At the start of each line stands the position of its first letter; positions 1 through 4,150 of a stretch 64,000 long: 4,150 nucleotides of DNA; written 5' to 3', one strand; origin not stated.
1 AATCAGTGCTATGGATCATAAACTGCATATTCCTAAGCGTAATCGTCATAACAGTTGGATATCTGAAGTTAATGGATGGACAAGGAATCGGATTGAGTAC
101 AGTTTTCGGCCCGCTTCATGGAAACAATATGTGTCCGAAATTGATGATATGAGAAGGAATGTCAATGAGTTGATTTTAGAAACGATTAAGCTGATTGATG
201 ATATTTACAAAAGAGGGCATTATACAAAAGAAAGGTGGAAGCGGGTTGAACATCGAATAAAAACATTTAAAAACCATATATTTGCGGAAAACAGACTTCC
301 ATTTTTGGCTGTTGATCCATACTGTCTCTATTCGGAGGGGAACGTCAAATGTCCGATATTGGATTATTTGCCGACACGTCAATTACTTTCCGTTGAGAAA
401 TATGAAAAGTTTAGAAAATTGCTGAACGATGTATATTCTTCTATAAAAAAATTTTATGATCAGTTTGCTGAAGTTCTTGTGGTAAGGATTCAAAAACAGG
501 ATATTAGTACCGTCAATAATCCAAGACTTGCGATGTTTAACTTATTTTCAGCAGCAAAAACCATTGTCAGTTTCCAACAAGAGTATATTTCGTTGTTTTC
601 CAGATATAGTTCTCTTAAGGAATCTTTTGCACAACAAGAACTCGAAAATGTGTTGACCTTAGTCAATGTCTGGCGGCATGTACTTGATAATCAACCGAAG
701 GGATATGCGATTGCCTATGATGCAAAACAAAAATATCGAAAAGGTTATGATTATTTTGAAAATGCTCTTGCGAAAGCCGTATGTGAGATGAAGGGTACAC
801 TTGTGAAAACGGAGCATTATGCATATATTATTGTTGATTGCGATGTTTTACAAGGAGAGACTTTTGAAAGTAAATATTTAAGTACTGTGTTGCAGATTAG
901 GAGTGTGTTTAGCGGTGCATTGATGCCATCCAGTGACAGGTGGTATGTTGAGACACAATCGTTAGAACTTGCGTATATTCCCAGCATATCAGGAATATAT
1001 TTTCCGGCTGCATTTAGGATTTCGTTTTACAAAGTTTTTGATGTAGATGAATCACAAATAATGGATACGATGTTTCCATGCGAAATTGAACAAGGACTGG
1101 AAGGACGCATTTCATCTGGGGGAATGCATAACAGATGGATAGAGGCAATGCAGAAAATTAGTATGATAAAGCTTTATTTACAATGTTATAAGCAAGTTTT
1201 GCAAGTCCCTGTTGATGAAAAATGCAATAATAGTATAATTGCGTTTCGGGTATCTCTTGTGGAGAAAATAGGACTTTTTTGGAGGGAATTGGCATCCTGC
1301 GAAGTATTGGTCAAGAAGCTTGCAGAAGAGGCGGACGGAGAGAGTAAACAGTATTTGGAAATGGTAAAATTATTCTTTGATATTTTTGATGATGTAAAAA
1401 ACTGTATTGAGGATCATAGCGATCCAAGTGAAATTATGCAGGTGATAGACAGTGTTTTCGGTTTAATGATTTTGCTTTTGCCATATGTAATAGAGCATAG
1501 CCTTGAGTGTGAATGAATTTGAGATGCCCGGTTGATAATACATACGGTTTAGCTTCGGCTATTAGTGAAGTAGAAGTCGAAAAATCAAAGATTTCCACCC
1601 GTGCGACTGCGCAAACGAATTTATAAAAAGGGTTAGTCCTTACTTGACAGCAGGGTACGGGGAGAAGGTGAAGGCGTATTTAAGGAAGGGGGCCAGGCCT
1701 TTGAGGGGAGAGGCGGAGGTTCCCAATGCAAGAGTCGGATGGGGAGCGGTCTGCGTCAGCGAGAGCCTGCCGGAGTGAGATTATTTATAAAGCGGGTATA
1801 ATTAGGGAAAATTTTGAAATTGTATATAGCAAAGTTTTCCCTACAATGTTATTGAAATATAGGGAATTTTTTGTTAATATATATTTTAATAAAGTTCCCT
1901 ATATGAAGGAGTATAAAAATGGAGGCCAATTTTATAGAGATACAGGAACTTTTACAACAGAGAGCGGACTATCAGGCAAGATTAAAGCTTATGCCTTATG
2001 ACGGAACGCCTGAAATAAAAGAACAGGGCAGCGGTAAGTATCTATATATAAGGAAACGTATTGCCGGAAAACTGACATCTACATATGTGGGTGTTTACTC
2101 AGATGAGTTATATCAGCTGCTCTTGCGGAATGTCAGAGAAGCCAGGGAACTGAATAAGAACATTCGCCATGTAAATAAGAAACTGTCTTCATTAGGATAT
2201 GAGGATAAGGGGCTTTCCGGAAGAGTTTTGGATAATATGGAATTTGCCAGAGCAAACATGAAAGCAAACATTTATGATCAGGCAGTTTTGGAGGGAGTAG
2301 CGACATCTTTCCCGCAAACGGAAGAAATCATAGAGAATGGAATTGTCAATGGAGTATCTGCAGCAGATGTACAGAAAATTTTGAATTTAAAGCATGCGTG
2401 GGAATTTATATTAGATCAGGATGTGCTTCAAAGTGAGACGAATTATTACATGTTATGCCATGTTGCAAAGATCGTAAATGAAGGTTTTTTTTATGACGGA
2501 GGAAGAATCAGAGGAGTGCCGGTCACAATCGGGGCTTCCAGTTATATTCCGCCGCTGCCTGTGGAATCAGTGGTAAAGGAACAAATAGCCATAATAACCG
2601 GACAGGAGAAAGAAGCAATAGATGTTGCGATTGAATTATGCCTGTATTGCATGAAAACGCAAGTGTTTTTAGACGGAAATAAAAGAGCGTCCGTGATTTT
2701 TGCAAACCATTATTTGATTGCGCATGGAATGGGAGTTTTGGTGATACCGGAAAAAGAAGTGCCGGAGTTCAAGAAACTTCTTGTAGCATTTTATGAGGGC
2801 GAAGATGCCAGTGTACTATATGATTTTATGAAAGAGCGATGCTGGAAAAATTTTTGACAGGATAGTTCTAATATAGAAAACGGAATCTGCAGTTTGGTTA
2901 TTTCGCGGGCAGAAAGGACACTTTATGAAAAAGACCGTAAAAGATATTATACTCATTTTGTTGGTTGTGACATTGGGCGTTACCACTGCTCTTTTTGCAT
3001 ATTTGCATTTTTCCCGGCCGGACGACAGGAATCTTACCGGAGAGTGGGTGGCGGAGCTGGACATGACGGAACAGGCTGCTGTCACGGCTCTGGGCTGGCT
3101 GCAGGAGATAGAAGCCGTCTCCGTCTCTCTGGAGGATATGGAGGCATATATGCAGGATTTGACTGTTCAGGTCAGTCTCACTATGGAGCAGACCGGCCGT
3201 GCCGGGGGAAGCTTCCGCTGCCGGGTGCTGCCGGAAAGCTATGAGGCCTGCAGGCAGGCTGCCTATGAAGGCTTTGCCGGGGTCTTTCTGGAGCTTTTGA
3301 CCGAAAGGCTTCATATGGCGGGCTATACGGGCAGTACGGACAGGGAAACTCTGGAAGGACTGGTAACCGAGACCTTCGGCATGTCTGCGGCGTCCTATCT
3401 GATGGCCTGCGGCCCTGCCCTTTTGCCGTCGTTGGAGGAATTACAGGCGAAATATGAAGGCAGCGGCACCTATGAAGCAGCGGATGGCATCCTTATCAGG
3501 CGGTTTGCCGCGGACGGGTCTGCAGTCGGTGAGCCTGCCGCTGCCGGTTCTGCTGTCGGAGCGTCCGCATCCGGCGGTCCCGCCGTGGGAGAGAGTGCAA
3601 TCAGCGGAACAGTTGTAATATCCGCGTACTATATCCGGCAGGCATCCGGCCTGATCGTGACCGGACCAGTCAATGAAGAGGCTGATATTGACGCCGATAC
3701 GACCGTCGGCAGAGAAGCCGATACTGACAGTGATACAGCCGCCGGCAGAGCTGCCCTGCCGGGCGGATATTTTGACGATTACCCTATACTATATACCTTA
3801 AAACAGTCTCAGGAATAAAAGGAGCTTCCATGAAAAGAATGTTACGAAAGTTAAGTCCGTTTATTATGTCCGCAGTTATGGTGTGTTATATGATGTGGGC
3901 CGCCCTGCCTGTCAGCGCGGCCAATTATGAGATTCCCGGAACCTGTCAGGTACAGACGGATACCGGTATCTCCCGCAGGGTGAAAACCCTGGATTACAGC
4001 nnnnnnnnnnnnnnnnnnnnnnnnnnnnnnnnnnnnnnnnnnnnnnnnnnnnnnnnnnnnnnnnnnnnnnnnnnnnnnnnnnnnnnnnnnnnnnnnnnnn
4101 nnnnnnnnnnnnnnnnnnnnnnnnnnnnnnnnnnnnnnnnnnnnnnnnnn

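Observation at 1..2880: AT-rich accessory island with an unknown 501-aa protein and a Fic/Doc-like protein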

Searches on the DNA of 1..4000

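Call 19: search_rna_families(source=window, start=1, end=4000, threshold=evalue, max_evalue=1)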
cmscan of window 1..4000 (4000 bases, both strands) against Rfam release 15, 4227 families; matches with E-value up to 1: 2.
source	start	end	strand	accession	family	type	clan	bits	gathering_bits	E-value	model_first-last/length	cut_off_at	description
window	130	211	+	RF00537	snoMe28S-Am2634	Gene; snRNA; snoRNA; CD-box;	-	28.1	50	0.1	1-97/97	no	Small nucleolar RNA Me28S-Am2634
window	225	300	-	RF01052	Arthropod_7SK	Gene;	CL00013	17.7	44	0.075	1-351/351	no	Arthropod 7SK RNA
